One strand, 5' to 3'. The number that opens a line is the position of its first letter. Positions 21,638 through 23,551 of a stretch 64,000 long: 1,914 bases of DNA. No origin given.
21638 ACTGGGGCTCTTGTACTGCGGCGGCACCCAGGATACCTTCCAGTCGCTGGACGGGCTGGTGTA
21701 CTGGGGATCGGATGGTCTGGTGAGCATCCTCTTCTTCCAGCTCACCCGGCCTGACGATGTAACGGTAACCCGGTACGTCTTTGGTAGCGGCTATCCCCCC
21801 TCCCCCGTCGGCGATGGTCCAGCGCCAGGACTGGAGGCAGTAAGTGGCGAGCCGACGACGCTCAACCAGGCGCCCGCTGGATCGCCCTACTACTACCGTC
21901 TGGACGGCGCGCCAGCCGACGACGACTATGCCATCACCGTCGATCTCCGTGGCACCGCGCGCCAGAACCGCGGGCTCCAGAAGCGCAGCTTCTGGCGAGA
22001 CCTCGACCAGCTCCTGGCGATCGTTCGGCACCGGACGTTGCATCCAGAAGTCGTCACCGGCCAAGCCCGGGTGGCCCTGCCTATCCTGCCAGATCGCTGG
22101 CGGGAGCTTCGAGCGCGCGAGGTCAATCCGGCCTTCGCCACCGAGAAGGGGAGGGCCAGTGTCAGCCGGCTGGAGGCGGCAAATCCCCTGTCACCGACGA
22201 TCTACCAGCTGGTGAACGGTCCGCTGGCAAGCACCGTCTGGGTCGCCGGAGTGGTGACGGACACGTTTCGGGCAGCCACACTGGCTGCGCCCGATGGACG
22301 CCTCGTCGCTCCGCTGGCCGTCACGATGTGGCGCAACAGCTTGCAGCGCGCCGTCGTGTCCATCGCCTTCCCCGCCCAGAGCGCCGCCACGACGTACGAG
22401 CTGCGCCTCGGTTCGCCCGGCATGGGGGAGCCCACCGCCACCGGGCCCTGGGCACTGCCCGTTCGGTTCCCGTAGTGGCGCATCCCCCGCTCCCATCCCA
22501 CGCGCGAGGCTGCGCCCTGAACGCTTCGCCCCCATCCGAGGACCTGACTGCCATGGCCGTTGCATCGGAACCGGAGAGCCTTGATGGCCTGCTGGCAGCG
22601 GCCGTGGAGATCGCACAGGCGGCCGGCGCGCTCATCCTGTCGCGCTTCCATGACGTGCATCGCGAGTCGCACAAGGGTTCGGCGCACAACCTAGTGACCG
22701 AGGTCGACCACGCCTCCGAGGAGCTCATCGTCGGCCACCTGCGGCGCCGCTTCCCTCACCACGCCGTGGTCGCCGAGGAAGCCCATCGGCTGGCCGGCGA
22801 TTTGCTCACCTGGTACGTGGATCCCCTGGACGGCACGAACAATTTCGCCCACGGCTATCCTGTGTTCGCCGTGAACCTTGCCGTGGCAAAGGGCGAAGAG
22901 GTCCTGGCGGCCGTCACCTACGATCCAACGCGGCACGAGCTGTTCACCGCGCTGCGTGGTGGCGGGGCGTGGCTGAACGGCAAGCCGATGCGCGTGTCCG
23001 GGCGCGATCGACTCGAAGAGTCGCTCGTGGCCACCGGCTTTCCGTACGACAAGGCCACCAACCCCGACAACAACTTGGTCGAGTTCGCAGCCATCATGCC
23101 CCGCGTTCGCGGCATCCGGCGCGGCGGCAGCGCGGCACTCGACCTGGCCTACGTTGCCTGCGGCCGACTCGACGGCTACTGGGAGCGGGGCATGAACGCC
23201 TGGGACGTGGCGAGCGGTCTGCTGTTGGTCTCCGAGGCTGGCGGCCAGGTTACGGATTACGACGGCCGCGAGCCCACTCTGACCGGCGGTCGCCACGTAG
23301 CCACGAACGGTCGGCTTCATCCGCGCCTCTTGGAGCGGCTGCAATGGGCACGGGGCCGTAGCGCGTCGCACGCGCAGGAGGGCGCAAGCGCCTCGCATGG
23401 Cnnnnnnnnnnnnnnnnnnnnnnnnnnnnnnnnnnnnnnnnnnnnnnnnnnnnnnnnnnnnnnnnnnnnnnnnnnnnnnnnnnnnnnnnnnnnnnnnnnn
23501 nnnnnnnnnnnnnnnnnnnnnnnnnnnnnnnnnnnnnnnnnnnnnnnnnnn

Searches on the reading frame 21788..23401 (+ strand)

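Call 73: search_protein_families(library=pfam, proteins=[window:21788-23401:+], max_evalue=0.001)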
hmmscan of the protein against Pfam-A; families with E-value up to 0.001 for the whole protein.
window:21788-23401:+ (538 aa): 1 family
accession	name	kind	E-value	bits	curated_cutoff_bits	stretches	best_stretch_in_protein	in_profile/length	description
PF00459.30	Inositol_P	-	9.8e-67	225.7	27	1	266-518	3-266/271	Inositol monophosphatase family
